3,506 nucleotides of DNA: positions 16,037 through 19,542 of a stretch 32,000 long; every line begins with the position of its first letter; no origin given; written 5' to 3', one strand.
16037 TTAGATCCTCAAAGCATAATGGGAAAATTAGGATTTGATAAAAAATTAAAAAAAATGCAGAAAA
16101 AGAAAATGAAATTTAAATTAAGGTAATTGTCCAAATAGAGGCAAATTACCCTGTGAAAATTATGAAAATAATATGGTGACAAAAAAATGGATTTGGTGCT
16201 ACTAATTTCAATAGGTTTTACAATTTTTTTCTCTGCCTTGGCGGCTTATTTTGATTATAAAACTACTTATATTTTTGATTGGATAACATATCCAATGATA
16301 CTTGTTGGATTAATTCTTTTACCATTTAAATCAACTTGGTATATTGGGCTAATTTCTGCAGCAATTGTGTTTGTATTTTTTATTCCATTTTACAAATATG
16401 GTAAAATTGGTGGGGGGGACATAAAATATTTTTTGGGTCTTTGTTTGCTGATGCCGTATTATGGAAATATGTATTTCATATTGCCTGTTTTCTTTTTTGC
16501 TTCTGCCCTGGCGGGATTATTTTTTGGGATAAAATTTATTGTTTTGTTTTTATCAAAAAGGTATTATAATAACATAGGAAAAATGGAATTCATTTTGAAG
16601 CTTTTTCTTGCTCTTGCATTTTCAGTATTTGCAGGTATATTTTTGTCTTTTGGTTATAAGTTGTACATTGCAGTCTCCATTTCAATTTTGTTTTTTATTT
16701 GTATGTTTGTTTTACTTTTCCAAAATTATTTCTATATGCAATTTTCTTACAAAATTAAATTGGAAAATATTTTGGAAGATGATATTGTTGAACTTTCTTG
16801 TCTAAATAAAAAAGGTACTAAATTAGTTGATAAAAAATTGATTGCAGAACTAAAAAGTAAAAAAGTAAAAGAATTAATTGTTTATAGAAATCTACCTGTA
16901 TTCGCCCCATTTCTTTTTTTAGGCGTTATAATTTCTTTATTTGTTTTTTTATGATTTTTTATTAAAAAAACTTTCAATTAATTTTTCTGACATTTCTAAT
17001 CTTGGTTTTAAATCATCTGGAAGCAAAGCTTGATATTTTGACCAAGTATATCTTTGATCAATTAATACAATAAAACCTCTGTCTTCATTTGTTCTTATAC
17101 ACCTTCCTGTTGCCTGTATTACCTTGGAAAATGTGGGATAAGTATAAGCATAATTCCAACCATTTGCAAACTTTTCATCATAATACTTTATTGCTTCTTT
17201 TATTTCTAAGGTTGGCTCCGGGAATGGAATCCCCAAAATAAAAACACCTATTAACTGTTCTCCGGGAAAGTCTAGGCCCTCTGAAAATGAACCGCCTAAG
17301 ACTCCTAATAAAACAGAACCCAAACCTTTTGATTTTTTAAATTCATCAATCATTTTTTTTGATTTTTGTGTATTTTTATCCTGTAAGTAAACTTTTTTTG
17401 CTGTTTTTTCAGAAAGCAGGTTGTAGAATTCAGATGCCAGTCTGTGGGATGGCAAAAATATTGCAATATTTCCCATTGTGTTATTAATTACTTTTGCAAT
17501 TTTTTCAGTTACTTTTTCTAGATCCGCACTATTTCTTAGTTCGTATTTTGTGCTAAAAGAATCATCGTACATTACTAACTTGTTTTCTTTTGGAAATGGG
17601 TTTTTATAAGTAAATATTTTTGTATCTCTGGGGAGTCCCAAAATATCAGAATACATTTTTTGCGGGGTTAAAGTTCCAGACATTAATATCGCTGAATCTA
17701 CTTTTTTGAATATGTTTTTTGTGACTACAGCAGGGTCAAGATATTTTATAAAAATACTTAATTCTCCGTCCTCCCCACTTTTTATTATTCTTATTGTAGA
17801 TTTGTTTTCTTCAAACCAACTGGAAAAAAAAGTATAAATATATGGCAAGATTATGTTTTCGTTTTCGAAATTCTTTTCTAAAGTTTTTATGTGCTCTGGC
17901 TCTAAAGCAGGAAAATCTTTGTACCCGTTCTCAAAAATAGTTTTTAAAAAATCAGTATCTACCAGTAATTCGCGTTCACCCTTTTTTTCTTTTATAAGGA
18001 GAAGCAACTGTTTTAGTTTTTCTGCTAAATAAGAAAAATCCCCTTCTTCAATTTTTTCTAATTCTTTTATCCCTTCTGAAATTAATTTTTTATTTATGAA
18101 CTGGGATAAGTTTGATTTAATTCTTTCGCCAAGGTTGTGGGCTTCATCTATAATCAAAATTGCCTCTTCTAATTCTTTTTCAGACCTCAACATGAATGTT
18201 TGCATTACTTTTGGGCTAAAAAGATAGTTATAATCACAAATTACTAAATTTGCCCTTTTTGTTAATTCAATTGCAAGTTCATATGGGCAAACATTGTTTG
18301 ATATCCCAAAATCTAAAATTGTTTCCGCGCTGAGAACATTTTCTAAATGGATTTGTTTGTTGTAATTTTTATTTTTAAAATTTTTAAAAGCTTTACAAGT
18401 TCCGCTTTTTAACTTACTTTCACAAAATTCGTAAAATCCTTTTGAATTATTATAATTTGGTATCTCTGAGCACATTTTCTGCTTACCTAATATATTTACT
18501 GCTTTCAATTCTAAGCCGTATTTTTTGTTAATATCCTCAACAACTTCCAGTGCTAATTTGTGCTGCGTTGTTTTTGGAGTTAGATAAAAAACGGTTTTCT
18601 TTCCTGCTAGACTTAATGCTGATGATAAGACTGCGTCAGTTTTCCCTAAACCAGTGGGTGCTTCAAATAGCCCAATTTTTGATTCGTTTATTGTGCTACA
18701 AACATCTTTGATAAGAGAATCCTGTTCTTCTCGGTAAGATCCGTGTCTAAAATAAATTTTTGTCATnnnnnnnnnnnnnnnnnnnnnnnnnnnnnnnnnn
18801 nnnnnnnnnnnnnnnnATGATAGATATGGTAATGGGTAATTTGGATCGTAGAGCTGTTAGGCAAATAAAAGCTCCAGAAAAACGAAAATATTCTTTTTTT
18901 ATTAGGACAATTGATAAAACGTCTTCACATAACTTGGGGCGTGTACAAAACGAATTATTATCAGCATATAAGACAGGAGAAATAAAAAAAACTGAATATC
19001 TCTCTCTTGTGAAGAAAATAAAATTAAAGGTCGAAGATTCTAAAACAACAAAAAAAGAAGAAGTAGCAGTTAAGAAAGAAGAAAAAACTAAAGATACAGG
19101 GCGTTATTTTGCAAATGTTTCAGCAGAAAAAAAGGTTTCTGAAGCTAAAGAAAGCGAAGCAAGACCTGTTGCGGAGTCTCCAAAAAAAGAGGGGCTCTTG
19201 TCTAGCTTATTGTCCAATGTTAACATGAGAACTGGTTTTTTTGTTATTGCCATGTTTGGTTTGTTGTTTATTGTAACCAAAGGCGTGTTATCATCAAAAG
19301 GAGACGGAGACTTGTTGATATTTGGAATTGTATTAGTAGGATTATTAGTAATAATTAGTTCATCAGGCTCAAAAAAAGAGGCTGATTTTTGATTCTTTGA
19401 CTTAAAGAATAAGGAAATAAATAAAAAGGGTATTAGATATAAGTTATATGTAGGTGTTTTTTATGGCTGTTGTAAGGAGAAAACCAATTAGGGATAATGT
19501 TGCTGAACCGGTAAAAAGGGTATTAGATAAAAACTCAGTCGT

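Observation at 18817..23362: Adjacent small and giant coiled-coil proteins with the same C-terminal two-helix membrane hairpin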

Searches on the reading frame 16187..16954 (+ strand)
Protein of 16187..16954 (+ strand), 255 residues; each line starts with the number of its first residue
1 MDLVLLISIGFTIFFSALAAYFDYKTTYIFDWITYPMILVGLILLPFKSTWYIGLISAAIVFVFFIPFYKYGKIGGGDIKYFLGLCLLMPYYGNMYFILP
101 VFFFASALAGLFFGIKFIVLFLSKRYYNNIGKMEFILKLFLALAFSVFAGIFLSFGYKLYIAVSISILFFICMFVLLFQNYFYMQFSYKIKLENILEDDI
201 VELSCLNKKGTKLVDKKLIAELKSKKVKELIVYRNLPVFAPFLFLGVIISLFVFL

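Call 6: search_protein_families(library=pfam, proteins=[window:16187-16954:+], max_evalue=0.1)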
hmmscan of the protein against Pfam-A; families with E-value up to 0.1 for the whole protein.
window:16187-16954:+ (255 aa): 1 family
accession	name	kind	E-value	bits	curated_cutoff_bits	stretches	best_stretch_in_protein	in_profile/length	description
PF01478.23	Peptidase_A24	-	1.7e-12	48.1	26.5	1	12-115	3-104/104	Type IV leader peptidase family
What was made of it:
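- A prepilin peptidase (Peptidase_A24) lies at 16187-16954 (call 6).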

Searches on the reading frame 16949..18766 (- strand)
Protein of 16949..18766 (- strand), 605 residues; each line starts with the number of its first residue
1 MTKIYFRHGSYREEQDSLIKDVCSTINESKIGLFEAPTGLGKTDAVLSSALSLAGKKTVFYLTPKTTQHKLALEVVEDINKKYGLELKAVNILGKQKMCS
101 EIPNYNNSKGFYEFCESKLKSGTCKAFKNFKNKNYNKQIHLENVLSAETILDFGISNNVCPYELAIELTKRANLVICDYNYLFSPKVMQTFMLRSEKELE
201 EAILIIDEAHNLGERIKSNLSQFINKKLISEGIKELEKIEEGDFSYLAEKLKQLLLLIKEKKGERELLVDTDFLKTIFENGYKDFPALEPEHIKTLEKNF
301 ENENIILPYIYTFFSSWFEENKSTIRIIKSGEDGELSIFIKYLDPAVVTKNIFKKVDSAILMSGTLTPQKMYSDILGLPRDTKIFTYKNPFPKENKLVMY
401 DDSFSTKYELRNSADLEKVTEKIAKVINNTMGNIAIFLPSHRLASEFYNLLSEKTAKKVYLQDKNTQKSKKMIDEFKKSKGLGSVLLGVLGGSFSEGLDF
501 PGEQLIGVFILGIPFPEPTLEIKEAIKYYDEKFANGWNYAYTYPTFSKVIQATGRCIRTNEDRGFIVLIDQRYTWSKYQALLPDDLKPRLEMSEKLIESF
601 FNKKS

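Call 6: search_protein_families(library=pfam, proteins=[window:16949-18766:-], max_evalue=0.1)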
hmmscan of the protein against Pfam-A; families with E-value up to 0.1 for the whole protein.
window:16949-18766:- (605 aa): 9 families
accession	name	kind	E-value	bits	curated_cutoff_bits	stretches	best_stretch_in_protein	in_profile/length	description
PF13307.12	Helicase_C_2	-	6.7e-46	156.9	25.3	1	424-588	2-169/170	Helicase C-terminal domain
PF06733.21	DEAD_2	-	6.3e-22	78.5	21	1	77-227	14-170/172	DEAD_2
PF06777.17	HBB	-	1.1e-13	51.7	30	1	311-409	95-189/190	Helical and beta-bridge domain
PF00270.35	DEAD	-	1.5e-07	31.7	26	1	26-104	11-91/167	DEAD/DEAH box helicase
PF04851.21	ResIII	-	1.9e-07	31.6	22.5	1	11-217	4-143/164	Type III restriction enzyme, res subunit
PF13401.12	AAA_22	-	0.00093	19.9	27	0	182-228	65-115/130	AAA domain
PF21256.2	TetR_C_5-like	-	0.0016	19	27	1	225-303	36-114/127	Tetracyclin repressor-like, C-terminal domain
PF25199.1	nSTAND_NTPase5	-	0.0018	18.5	34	1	12-78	22-92/145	Novel STAND NTPase 5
PF22230.1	Csx1_CARF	-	0.088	13.6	24.7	0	253-325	29-104/163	CRISPR system endoribonuclease Csx1, CARF domain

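Call 7: search_protein_families(library=ncbifam, proteins=[window:16949-18766:-], max_evalue=0.1)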
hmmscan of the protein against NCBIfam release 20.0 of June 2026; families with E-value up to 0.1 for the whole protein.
window:16949-18766:- (605 aa): 10 families
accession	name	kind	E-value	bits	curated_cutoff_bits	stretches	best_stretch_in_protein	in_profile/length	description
TIGR00604.1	rad3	subfamily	8.6e-73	246.1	246.95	2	333-587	419-690/706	DNA repair helicase (rad3)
TIGR01407.1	dinG_rel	hypoth_equivalog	1.1e-34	119.9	547.7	3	287-592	567-873/889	putative DnaQ family exonuclease/DinG family helicase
NF053712.1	repair_DEAH_YoaA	equivalog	4.8e-33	114.7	680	2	160-588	178-615/630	DNA repair helicase YoaA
NF008729.0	PRK11747.1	equivalog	1.5e-32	112.9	598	2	348-582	454-690/703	ATP-dependent DNA helicase DinG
NF005981.0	PRK08074.1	equivalog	2.7e-31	108.4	789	3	347-586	664-908/931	ATP-dependent DNA helicase DinG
NF005569.0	PRK07246.1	equivalog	2.8e-18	65.6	794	2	167-595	409-806/820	bifunctional DnaQ family exonuclease/ATP-dependent helicase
TIGR03117.2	cas_csf4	equivalog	1.7e-08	33.2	400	1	11-56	129-174/800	type IV CRISPR-associated DEAD/DEAH-box helicase Csf4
TIGR01587.1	cas3_core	equivalog_domain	1.2e-06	27.9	102.45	1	34-79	4-53/358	CRISPR-associated helicase Cas3'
NF041062.1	DpdE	equivalog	0.00033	18.7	500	1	388-506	504-617/1048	protein DpdE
TIGR04095.1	dnd_restrict_1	equivalog_domain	0.057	12.4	600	0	171-227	107-161/451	DNA phosphorothioation system restriction enzyme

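Call 15: find_related_loci(query=window:16949-18766:-, collection=genome_contigs, flank=10000)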
Query window:16949-18766:- (605 aa) in genome_contigs; peptide patterns used: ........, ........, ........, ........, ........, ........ (x = any residue, [..] = any of these).
219 stretches matched a pattern; 29 encode a relative of the query (tblastn E <= 1e-3); 29 distinct loci.
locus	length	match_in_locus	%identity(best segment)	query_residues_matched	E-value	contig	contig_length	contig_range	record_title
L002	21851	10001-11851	37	3-603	1e-120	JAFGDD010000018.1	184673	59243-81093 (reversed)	MAG: Candidatus Woesearchaeota archaeon isolate Zod_Metabat.1155 k87_9266120, whole genome shotgun sequence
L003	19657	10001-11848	36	4-603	1e-116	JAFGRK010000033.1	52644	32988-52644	MAG: Candidatus Woesearchaeota archaeon isolate Zod_Metabat.825 k87_14360401, whole genome shotgun sequence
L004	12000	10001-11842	36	4-601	9e-117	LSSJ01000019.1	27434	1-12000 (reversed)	MAG: Euryarchaeota archaeon SM23-78 WORSMTZ_2243, whole genome shotgun sequence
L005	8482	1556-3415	36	3-604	3e-116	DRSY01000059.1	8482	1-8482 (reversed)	MAG TPA_asm: Candidatus Woesearchaeota archaeon isolate HyVt-71 Ga0136651_10003619, whole genome shotgun sequence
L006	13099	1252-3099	37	4-603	4e-116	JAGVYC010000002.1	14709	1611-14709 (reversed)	Candidatus Woesearchaeota archaeon isolate RIFCSPLOWO2_01_FULL_Archaea_34_35 rifcsplowo2_01_scaffold_15394, whole genome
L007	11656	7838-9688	35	4-601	4e-116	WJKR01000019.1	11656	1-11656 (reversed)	MAG: Candidatus Woesearchaeota archaeon isolate Bin_423 k141_1296349, whole genome shotgun sequence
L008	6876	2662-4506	36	3-601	1e-115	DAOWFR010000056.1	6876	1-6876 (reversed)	MAG TPA_asm: Methanobacteriota archaeon isolate CSMAG_1970 CSMAG_1970_k141_5746569_length_6876_cov_12.0000, whole genome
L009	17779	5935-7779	36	3-601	1e-115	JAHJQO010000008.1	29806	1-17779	MAG: Nanoarchaeota archaeon isolate OS_PC_MetaG.mb.11 OS_PC_MetaG.mb.11_k141_66042, whole genome shotgun sequence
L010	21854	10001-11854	35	4-602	1e-115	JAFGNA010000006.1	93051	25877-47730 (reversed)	MAG: Candidatus Woesearchaeota archaeon isolate Zod_Metabat.513 k87_3707079, whole genome shotgun sequence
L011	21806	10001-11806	34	1-585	3e-115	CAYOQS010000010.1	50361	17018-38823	MAG TPA_asm: uncultured Methanosarcinales archaeon isolate SRP332253_co2_156 genome assembly, contig: NODE_572_length_50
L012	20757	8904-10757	35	4-605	1e-113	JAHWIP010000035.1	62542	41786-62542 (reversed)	MAG: Candidatus Woesearchaeota archaeon isolate YT2_088 k127_22684656, whole genome shotgun sequence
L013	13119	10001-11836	36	6-602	9e-113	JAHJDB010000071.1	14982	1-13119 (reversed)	MAG: Nanoarchaeota archaeon isolate Modern_marine.mb.327 Modern_marine.mb.327_k141_1667192, whole genome shotgun sequenc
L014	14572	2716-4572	36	3-603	7e-113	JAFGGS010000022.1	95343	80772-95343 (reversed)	MAG: Candidatus Woesearchaeota archaeon isolate Zod_Metabat.140 k87_15053260, whole genome shotgun sequence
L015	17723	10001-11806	34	1-585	4e-112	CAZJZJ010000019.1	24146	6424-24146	MAG TPA_asm: uncultured Methanosarcinales archaeon isolate SRP077602_co6_417 genome assembly, contig: NODE_3402_length_2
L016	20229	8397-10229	33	4-601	5e-110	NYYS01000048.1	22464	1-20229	MAG: Candidatus Woesearchaeota archaeon isolate ARS73 MHASMcontig_623908, whole genome shotgun sequence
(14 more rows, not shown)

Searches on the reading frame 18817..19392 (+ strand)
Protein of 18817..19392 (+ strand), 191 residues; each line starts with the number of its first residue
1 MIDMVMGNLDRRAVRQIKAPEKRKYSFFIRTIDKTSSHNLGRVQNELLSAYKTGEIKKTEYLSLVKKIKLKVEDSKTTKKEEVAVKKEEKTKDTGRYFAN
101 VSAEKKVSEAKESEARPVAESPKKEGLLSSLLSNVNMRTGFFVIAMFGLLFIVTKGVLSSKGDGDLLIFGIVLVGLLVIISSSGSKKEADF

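Call 6: search_protein_families(library=pfam, proteins=[window:18817-19392:+], max_evalue=0.1)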
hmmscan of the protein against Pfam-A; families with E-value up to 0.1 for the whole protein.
window:18817-19392:+ (191 aa): 2 families
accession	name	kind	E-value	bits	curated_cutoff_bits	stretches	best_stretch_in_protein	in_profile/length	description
PF01190.23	Pollen_Ole_e_1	-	0.016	16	23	1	64-117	23-79/99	Pollen protein Ole e 1 like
PF02763.20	Diphtheria_C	-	0.051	13.7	25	1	42-83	66-107/187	Diphtheria toxin, C domain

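Call 7: search_protein_families(library=ncbifam, proteins=[window:18817-19392:+], max_evalue=0.1)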
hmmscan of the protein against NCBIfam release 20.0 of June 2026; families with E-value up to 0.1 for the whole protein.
window:18817-19392:+ (191 aa): 2 families
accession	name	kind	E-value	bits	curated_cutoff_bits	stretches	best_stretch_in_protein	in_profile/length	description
TIGR03185.1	DNA_S_dndD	equivalog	0.00033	19.3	245.85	1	18-131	416-528/650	DNA sulfur modification protein DndD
NF045938.1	MAG3960_fam_LP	equivalog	0.0026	16.7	100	1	19-105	120-199/496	MAG3960 family lipoprotein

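Call 10: find_homologous_proteins(query=window:18817-19392:+, max_evalue=0.001)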
Query window:18817-19392:+ (191 aa): 1 proteins with E <= 0.001 among 647 candidates.
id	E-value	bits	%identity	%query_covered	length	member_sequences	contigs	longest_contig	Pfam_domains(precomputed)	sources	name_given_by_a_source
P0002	1.3e-111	388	100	100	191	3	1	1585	-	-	-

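Call 28: predict_structure(protein=window:18817-19392:+)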
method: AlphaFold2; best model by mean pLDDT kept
length: 191 residues; sequences in the alignment: 1
mean_pLDDT: 67.9   pTM: 0.35
mean pLDDT of the five models: 67.9, 66.3, 65.9, 65.2, 63.1
residues with pLDDT >= 90: 46; 70-90: 36; 50-70: 72; < 50: 37
segments of 3 or more residues with pLDDT < 50: 103-124, 185-191
pLDDT, mean of each block of 10 residues (from residue 1): 55 56 86 91 95 92 95 79 56 50 45 42 56 69 76 63 66 74 47 38
secondary structure, 60 per line:
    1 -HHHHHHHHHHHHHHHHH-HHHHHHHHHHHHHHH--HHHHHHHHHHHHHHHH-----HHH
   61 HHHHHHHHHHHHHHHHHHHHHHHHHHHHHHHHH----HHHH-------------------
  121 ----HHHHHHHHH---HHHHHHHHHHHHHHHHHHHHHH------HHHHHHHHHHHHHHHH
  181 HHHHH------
elements in order: H2-18 H20-34 H37-52 H58-93 H98-101 H125-133 H137-158 H165-185
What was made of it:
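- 18826..19392 (+): Small gene, 188 aa. It has a basic helical N-terminal part (net +12 over 120 aa), a disordered spacer, a conserved juxtamembrane stretch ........, a two-helix hairpin and a short SSGSKKE tail. The single-sequence AF2 model is helical, with pLDDT 86-95 for model residues 21-70 (191-aa numbering) (call 28).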

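Call 33: fold_search(model_id=the predicted structure, library=pdb)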
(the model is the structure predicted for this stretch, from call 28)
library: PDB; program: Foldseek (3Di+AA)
matches with E <= 10: 38; with E <= 0.001: 0
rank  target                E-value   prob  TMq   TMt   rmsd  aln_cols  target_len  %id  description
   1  2odm_A                1.1e+00  0.38  0.19  0.42   7.7        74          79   11  Crystal structure of S. aureus YlaN, an essential leucine rich protein involved in the control of cell shape (released 2007-06-05)
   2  9c3i_S                2.1e+00  0.07  0.20  0.17  27.2       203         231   14  Rebuilt CNOT3/tRNA-LEU structure (released 2024-12-04)
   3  5t5s                  2.2e+00  0.25  0.27  0.25   5.4        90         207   23  A fragment of a human tRNA synthetase (released 2016-11-30)
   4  9c3h_SB               2.5e+00  0.07  0.21  0.18  27.1       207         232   14  Structure of the CNOT3-bound human 80S ribosome with tRNA-ARG in the P-site. (released 2024-12-04)
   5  2odm_B                3.1e+00  0.15  0.18  0.38   7.4        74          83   12  Crystal structure of S. aureus YlaN, an essential leucine rich protein involved in the control of cell shape (released 2007-06-05)
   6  6kon_D                3.1e+00  0.08  0.24  0.04  27.9       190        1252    9  Mycobacterium tuberculosis initial transcription complex comprising sigma H and 5'-OH RNA of 5 nt (released 2020-03-11)
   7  6ee8_D                3.1e+00  0.08  0.24  0.04  27.9       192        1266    8  Mycobacterium tuberculosis RNAP promoter unwinding intermediate complex with RbpA/CarD and AP3 promoter (released 2018-11-21)
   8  9i5v_d                3.9e+00  0.25  0.27  0.54   4.5        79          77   11  70S P. gingivalis ribosome erm-delta-porN strain (released 2025-08-20)
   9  9a4a_A                3.9e+00  0.13  0.19  0.36   8.4        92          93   11  Model of YLAN-FUR by crosslinking MS and deep learning (released 2024-09-18)
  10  5gup_d                3.9e+00  0.05  0.14  0.15  18.9       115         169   10  Cryo-EM structure of mammalian respiratory supercomplex I1III2IV1 (released 2017-03-29)
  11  5v8i_1t               4.2e+00  0.12  0.22  0.32   5.8        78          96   13  Thermus thermophilus 70S ribosome lacking ribosomal protein uS17 (released 2018-03-28)
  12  8c8g_A                4.5e+00  0.25  0.16  0.03   5.7        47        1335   17  Cryo-EM structure of BoNT/Wo-NTNH complex (released 2023-10-04)
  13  5ce7                  4.7e+00  0.54  0.19  0.26   0.6        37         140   16  Structure of a non-canonical CID of Ctk3 (released 2015-08-05)
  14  5mdt                  4.7e+00  0.44  0.25  0.31   1.7        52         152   17  Structure of the CTD-interacting domain (CID) of Seb1 from S. pombe. (released 2017-04-12)
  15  6ha1_t                5.0e+00  0.12  0.23  0.40   5.1        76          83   16  Cryo-EM structure of a 70S Bacillus subtilis ribosome translating the ErmD leader peptide in complex with telithromyci (released 2018-08-29)
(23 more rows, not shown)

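Call 52: search_solved_structures(query=A2, max_evalue=1)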
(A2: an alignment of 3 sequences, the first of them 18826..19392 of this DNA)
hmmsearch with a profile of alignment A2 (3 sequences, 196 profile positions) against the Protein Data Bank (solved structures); distinct sequences matched with E-value up to 1: 1.
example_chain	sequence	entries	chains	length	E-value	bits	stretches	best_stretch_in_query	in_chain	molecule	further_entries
6bs9_A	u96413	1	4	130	0.15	15.2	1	8-97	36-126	Stage III sporulation protein AB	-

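Call 72: search_protein_families(library=padloc, proteins=[window:18826-19392:+], max_evalue=0.01)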
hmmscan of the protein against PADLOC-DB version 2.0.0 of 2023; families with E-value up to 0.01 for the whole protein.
window:18826-19392:+ (188 aa): 0 families
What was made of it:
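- On Zorya ZorA (MotA/ExbB/TolQ-like): The small protein has no PADLOC hit (call 72).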

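Call 73: search_protein_families(library=phrogs, proteins=[window:18826-19392:+], max_evalue=0.01)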
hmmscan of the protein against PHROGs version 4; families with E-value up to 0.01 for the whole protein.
window:18826-19392:+ (188 aa): 1 family
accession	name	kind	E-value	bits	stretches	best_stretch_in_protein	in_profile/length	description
phrog_5918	-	unknown function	0.0066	16.4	1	25-86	124-188/448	-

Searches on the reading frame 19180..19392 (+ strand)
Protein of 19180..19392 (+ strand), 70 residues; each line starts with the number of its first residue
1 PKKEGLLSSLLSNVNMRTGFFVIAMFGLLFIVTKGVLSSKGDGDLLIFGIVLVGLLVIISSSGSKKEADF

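Call 56: search_protein_families(library=pfam, proteins=[window:19180-19392:+], max_evalue=10)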
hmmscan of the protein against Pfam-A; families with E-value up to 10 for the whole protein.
window:19180-19392:+ (70 aa): 3 families
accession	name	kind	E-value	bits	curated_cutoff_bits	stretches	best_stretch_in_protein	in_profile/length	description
PF03116.20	NQR2_RnfD_RnfE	-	0.021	14.6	27.7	1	24-66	227-269/296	NQR2, RnfD, RnfE family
PF05274.16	Baculo_E25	-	0.03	14.6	27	1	11-46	82-119/190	Occlusion-derived virus envelope protein E25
PF24838.2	8xMP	-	0.32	11.3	30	1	17-58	21-63/136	Octameric membrane protein family (8xMP)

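Call 62: search_protein_families(library=ncbifam, proteins=[window:19180-19392:+], max_evalue=10)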
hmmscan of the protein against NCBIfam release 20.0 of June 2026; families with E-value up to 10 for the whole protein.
window:19180-19392:+ (70 aa): 2 families
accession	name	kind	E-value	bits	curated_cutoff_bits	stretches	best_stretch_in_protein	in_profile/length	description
NF002011.0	PRK00816.1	equivalog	0.023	13.8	415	1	24-60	279-315/352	electron transport complex subunit RsxD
TIGR01946.1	rnfD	subfamily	0.033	13.6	207.05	1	24-59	257-291/327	RnfABCDGE type electron transport complex subunit D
